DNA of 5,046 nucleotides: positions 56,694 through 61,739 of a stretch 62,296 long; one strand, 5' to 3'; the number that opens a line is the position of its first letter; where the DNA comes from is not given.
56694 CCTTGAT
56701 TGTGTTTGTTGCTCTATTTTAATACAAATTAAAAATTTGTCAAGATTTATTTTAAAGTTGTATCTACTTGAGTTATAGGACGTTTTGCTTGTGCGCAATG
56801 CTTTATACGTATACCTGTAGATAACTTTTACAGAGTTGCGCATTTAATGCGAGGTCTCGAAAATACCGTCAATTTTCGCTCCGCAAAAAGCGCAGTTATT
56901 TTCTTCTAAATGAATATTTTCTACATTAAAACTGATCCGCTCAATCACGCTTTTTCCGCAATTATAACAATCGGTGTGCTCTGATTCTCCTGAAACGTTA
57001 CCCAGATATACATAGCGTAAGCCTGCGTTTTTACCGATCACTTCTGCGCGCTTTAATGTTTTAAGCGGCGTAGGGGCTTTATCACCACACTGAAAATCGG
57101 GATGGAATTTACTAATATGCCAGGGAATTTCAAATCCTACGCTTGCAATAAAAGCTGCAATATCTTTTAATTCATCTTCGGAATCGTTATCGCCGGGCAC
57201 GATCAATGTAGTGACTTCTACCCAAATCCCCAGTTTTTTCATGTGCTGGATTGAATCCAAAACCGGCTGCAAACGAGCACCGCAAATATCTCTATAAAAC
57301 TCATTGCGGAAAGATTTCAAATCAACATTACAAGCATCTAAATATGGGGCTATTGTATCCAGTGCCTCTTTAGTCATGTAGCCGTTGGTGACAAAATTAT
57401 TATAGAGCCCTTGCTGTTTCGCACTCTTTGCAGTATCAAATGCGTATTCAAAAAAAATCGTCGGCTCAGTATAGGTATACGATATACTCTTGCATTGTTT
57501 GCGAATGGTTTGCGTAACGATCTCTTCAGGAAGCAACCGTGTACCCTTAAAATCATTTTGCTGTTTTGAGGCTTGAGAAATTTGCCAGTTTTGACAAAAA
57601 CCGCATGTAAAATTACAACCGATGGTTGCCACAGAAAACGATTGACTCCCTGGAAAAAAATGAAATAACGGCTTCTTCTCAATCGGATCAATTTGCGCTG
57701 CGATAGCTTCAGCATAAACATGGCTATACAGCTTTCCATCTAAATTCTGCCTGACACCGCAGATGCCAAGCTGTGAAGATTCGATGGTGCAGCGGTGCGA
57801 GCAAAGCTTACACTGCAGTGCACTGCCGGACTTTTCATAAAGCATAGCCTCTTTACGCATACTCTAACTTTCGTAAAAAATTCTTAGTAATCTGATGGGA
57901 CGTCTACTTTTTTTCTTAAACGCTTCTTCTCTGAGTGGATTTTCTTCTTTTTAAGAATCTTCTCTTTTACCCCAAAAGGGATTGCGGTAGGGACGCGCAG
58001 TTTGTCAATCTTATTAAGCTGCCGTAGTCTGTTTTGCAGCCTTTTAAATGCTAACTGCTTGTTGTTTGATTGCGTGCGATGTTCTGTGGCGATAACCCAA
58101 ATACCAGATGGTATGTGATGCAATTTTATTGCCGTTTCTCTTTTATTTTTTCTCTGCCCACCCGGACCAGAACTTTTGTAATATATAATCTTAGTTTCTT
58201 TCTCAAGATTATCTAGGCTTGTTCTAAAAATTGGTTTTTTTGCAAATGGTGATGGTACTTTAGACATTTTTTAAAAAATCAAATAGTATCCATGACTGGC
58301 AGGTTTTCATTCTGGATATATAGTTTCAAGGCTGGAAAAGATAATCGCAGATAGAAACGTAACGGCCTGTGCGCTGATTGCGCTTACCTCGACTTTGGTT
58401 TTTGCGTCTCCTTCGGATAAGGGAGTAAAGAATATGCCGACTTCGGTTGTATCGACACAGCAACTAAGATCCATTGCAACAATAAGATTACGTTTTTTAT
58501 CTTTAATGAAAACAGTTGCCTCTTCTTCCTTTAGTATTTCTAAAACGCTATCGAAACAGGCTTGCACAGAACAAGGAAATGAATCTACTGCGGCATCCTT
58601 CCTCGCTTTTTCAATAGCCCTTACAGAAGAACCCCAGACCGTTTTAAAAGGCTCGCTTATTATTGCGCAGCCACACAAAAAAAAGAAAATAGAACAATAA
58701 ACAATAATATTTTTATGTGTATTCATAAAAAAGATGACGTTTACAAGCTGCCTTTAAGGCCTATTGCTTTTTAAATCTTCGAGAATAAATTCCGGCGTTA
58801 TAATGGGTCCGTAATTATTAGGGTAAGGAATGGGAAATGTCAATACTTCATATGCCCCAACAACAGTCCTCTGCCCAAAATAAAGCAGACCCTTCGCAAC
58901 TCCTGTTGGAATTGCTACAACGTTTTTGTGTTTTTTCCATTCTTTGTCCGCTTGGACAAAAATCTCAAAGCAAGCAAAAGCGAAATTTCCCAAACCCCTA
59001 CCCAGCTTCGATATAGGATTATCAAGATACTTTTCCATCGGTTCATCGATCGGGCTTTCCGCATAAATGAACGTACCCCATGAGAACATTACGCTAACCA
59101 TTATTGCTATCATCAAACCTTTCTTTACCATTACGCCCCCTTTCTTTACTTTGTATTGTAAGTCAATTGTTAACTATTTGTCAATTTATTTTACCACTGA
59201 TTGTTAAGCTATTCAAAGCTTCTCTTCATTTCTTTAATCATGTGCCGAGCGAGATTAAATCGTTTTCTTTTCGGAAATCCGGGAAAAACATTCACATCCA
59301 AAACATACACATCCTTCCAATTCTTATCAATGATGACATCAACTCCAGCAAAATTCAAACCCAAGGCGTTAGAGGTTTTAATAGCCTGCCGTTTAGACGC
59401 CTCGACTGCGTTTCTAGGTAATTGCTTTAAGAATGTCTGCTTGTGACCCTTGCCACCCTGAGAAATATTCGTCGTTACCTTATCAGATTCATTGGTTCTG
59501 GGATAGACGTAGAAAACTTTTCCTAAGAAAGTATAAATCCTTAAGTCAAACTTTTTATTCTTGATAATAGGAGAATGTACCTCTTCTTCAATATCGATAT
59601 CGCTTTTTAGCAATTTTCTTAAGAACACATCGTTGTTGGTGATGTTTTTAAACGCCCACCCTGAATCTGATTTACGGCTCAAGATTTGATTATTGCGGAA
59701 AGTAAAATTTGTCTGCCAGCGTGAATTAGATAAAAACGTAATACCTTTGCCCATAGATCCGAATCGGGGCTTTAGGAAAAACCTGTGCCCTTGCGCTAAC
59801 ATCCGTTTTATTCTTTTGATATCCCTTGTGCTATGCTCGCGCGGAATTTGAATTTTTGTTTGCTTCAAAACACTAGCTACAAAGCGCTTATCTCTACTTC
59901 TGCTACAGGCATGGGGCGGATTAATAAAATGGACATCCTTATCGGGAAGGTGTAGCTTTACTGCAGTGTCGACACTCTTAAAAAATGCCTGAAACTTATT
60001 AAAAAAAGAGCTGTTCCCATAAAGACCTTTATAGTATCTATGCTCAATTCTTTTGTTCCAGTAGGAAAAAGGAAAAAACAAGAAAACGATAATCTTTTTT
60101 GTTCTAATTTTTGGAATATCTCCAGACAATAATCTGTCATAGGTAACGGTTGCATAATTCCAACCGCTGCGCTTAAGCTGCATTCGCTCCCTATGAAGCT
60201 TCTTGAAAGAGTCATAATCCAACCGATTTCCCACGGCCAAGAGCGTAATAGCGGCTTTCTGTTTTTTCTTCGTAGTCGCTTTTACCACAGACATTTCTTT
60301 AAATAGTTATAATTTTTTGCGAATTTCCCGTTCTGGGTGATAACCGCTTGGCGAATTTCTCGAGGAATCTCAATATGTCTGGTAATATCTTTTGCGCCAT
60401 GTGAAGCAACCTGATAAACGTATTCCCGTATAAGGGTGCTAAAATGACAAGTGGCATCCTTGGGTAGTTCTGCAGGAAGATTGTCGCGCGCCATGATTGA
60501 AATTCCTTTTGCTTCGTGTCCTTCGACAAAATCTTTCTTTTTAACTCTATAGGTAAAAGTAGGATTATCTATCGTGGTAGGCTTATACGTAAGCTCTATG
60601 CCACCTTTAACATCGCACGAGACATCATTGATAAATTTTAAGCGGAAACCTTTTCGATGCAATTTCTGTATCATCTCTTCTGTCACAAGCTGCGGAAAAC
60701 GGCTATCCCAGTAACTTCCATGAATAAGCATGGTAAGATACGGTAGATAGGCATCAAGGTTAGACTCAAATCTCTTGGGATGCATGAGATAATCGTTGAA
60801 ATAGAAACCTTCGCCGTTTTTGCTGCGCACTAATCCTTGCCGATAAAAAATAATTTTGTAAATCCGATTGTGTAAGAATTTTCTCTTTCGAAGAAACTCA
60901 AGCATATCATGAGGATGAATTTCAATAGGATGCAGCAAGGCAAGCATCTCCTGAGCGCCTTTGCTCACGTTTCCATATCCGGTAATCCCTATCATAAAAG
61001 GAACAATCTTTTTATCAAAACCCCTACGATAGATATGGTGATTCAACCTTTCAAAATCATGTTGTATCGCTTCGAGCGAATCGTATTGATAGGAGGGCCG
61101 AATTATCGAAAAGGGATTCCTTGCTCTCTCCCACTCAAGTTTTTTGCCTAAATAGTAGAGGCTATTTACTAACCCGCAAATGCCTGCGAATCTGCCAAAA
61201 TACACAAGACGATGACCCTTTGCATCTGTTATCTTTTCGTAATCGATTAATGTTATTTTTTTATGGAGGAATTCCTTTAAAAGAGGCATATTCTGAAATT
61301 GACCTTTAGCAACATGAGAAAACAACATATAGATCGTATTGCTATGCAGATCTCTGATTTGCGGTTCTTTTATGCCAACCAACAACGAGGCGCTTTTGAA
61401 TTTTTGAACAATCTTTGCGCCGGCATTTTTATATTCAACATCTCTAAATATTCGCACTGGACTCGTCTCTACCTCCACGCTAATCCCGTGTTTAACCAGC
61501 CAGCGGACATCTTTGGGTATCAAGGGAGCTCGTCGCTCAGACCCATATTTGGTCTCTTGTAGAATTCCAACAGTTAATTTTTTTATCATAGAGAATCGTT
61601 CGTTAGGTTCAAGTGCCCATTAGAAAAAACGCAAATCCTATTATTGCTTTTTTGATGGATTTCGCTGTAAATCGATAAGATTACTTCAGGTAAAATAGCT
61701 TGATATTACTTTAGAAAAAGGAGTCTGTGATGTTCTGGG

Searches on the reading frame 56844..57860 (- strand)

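Call 62: search_protein_families(library=pfam, proteins=[window:56844-57860:-], max_evalue=0.00001)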
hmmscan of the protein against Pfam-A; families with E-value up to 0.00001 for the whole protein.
window:56844-57860:- (338 aa): 1 family
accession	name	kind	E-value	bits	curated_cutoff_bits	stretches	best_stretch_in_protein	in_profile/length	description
PF04055.27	Radical_SAM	-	9.4e-24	84.9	29.5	1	79-237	4-165/166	Radical SAM superfamily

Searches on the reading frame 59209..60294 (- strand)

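Call 62: search_protein_families(library=pfam, proteins=[window:59209-60294:-], max_evalue=0.00001)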
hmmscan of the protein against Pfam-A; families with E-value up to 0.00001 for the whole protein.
window:59209-60294:- (361 aa): 4 families
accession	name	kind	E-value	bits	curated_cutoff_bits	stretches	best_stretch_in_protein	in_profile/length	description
PF14398.11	ATPgrasp_YheCD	-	4.7e-15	56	26.8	1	144-348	20-237/255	YheC/D like ATP-grasp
PF14397.11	ATPgrasp_ST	-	2e-07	31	31.4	0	123-210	9-101/278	Sugar-transfer associated ATP-grasp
PF08443.16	RimK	-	1.1e-06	28.8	21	0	245-354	84-186/188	RimK-like ATP-grasp domain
PF02655.19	ATP-grasp_3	-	4.4e-06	27.3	23.2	0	135-196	3-58/160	ATP-grasp domain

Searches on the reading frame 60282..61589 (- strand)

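Call 62: search_protein_families(library=pfam, proteins=[window:60282-61589:-], max_evalue=0.00001)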
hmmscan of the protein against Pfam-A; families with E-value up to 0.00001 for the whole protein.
window:60282-61589:- (435 aa): 2 families
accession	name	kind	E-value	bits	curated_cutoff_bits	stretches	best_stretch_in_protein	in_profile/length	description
PF05222.21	AlaDh_PNT_N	-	3.2e-25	89.4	30.4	1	8-137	1-135/136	Alanine dehydrogenase/PNT, N-terminal domain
PF01262.27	AlaDh_PNT_C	-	8.3e-09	35.6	23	1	297-424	106-212/214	Alanine dehydrogenase/PNT, C-terminal domain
